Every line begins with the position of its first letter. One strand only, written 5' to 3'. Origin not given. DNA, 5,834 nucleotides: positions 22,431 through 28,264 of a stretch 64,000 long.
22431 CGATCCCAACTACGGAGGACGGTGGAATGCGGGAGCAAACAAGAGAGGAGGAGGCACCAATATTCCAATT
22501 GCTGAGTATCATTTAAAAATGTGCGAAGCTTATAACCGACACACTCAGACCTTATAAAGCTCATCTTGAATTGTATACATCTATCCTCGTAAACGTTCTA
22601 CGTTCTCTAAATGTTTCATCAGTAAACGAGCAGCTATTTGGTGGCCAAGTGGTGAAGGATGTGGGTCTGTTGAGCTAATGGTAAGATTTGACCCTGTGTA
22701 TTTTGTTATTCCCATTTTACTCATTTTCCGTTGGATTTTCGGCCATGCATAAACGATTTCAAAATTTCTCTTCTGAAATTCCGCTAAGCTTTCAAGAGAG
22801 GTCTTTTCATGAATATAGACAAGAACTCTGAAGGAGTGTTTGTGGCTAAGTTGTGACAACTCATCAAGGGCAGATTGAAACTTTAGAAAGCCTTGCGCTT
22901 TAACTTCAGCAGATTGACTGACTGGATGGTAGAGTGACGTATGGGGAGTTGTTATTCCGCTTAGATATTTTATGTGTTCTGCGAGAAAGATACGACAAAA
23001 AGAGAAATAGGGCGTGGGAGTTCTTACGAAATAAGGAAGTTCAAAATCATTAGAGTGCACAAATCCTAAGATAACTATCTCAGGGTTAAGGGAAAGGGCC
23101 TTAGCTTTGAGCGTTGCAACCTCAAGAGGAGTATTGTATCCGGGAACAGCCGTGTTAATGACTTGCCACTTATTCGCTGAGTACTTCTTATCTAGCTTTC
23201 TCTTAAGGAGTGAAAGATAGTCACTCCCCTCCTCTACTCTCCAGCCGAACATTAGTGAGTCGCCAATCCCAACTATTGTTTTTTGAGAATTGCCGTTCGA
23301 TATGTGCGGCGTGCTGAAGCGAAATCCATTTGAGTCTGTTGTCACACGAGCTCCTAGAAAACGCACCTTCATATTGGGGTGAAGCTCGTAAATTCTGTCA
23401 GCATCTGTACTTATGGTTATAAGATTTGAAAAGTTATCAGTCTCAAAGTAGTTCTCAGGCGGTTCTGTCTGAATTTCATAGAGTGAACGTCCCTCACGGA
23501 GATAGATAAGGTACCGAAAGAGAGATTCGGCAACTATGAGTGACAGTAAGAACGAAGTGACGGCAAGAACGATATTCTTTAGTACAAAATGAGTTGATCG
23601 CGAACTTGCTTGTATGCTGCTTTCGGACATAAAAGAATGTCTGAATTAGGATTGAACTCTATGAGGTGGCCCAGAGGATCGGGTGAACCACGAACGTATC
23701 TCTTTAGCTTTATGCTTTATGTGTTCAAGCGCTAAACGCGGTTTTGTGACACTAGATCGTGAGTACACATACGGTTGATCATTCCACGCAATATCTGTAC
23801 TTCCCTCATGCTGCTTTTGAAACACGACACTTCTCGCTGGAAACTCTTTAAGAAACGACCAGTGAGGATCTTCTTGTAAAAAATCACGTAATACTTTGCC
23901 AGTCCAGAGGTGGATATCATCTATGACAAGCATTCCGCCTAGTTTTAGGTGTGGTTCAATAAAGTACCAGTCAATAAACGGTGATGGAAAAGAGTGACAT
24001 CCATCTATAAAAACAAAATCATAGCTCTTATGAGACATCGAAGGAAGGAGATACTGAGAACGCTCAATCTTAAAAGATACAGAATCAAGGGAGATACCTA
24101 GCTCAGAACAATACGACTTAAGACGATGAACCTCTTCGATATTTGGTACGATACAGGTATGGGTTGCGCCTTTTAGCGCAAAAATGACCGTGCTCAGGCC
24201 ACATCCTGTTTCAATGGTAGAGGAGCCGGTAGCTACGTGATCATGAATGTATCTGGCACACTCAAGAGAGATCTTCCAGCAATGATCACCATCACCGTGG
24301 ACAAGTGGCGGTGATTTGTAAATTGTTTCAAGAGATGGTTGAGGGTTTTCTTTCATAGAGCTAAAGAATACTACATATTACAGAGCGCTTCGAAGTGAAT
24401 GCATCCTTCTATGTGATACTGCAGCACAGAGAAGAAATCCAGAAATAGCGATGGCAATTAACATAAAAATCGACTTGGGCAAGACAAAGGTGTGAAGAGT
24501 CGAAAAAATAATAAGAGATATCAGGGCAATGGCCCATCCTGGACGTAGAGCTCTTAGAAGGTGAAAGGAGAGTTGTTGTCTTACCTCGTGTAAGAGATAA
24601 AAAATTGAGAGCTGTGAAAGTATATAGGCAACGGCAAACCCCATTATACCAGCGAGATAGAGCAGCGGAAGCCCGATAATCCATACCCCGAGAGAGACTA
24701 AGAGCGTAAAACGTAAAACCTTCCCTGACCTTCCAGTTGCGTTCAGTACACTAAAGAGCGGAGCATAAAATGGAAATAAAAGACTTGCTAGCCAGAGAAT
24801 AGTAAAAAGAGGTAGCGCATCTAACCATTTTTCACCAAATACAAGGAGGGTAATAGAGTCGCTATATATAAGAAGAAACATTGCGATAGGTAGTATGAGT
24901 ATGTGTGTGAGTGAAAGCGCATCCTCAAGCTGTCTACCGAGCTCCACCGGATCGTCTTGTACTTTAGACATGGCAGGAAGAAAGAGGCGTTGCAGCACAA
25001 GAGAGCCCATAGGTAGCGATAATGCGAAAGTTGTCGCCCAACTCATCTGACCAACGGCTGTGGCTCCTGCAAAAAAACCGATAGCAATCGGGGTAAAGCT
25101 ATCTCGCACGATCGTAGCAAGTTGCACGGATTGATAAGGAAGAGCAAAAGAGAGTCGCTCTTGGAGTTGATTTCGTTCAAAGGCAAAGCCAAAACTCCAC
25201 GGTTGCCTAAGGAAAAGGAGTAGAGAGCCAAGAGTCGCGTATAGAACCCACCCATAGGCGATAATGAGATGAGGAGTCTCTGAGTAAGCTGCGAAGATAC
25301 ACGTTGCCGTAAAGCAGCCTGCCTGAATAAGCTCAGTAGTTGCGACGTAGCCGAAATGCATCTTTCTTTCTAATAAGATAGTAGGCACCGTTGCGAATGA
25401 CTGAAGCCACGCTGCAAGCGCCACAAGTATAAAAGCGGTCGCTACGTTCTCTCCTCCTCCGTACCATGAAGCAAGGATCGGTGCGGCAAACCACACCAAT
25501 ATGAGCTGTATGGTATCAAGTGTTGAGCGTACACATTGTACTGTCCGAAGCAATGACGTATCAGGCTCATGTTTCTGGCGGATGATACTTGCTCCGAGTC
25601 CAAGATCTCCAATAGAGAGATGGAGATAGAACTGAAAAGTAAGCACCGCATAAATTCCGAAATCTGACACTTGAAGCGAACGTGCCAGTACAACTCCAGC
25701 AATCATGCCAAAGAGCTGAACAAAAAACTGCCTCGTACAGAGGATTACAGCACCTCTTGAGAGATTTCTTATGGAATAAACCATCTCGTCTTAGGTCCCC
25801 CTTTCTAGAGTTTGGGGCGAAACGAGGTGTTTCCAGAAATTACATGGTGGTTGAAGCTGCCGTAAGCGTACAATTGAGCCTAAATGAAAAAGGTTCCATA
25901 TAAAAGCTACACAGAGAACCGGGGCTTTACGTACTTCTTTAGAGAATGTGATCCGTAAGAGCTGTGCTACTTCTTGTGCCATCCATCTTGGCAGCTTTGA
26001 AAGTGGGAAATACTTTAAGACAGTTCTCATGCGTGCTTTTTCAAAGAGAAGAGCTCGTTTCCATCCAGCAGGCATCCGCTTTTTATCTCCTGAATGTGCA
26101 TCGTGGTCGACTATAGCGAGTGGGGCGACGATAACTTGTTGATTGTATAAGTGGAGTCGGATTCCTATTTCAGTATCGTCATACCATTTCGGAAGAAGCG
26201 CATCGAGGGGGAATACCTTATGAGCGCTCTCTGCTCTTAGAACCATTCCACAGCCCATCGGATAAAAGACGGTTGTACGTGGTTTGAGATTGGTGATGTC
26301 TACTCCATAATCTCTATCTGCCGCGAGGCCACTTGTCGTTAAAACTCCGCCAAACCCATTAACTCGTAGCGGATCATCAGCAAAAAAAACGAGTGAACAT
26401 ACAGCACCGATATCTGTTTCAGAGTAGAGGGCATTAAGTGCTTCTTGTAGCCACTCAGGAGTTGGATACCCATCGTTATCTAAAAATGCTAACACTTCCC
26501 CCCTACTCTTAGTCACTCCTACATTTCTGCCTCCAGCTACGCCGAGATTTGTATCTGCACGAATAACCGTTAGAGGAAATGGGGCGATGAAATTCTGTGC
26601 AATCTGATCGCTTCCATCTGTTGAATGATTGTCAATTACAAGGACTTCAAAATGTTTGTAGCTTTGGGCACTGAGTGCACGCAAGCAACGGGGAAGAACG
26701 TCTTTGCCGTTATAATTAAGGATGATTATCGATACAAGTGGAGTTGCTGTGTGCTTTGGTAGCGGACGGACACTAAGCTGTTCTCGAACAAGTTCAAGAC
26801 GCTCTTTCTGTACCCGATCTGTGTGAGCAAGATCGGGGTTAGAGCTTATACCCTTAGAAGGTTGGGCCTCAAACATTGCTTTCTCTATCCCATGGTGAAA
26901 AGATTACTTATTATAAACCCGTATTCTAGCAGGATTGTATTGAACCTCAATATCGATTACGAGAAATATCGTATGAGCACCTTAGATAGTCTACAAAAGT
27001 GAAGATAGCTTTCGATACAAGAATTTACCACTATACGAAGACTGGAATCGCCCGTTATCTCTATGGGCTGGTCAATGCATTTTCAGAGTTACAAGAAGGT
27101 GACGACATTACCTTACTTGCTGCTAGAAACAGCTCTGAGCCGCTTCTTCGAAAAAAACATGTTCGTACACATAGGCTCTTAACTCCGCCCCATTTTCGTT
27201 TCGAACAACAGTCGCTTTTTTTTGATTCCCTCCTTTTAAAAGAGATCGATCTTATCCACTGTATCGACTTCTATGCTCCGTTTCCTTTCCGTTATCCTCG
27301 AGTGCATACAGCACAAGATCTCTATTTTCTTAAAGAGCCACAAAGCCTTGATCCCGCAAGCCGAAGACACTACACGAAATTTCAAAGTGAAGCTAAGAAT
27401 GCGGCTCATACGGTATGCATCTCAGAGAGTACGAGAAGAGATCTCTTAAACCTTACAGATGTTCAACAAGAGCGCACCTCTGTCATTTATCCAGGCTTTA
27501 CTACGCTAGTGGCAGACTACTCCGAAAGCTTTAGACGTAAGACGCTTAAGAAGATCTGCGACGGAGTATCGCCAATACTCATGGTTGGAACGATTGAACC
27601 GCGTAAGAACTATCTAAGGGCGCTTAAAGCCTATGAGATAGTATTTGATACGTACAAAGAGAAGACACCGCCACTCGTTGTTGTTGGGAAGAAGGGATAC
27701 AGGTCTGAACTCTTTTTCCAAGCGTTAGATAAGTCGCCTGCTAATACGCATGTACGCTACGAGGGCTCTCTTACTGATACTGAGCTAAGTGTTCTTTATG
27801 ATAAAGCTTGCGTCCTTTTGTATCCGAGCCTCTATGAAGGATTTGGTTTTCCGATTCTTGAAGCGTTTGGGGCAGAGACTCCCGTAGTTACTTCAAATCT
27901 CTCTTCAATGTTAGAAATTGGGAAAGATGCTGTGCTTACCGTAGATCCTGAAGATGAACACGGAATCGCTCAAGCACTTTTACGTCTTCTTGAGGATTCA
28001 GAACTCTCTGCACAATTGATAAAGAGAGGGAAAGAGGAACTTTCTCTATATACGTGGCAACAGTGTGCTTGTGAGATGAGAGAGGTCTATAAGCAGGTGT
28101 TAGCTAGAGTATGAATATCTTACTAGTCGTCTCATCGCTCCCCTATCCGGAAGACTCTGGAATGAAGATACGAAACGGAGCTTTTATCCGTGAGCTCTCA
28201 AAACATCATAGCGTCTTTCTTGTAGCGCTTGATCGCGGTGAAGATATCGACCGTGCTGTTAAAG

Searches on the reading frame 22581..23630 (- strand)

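Call 39: search_protein_families(library=pfam, proteins=[window:22581-23630:-], max_evalue=0.001)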
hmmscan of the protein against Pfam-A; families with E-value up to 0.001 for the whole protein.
window:22581-23630:- (349 aa): 1 family
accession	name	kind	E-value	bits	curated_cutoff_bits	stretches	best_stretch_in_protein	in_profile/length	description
PF13472.12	Lipase_GDSL_2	-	1.1e-05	26.5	32.9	1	122-195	2-74/178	GDSL-like Lipase/Acylhydrolase family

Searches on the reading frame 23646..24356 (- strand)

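Call 10: search_protein_families(library=pfam, proteins=[window:23646-24356:-], max_evalue=0.001)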
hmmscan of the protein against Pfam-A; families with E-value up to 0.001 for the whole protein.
window:23646-24356:- (236 aa): 1 family
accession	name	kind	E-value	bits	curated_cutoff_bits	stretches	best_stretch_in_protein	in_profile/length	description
PF13578.12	Methyltransf_24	-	7.7e-10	40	26.3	1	48-148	1-105/105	Methyltransferase domain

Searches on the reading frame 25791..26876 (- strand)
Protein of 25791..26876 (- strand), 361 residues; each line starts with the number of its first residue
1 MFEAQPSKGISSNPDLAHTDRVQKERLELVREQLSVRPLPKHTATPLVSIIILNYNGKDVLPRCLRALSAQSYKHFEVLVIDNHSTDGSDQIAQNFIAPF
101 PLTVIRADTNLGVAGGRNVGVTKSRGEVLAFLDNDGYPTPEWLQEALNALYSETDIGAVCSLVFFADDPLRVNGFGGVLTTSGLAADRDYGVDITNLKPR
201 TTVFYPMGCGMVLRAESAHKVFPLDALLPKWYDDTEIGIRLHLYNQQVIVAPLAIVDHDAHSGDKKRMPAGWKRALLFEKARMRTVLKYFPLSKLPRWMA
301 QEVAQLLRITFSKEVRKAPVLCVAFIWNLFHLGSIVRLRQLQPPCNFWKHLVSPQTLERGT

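Call 10: search_protein_families(library=pfam, proteins=[window:25791-26876:-], max_evalue=0.001)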
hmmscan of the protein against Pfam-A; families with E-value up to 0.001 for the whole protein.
window:25791-26876:- (361 aa): 3 families
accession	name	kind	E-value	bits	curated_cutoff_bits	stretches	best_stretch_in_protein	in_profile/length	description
PF00535.33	Glycos_transf_2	-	1.8e-30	106.6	23.3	1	49-172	1-125/168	Glycosyl transferase family 2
PF13641.12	Glyco_tranf_2_3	-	2.7e-09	37.8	27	1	48-258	3-211/230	Glycosyltransferase like family 2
PF10111.15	Glyco_tranf_2_2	-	3.9e-07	30.3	27.3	1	68-150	20-111/276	Glycosyltransferase like family 2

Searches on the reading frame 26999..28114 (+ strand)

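Call 10: search_protein_families(library=pfam, proteins=[window:26999-28114:+], max_evalue=0.001)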
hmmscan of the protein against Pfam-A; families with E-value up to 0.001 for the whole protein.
window:26999-28114:+ (371 aa): 6 families
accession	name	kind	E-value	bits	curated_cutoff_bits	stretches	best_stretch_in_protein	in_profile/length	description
PF00534.26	Glycos_transf_1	-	7.5e-26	91.1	26.4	1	193-346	18-171/172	Glycosyl transferases group 1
PF13692.12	Glyco_trans_1_4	-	5.6e-20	72.5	27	1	193-333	4-142/142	Glycosyl transferases group 1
PF13439.12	Glyco_transf_4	-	5.4e-14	53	28.5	1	16-167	3-166/170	Glycosyltransferase Family 4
PF20706.3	GT4-conflict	-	1.8e-10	40.8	26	1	103-357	114-382/385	Family 4 Glycosyltransferase in conflict systems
PF13579.12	Glyco_trans_4_4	-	1.5e-07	32.4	29.7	1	15-166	1-158/158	Glycosyl transferase 4-like domain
PF13524.12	Glyco_trans_1_2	-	2.2e-05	24.9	25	1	225-357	16-139/144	Glycosyl transferase-like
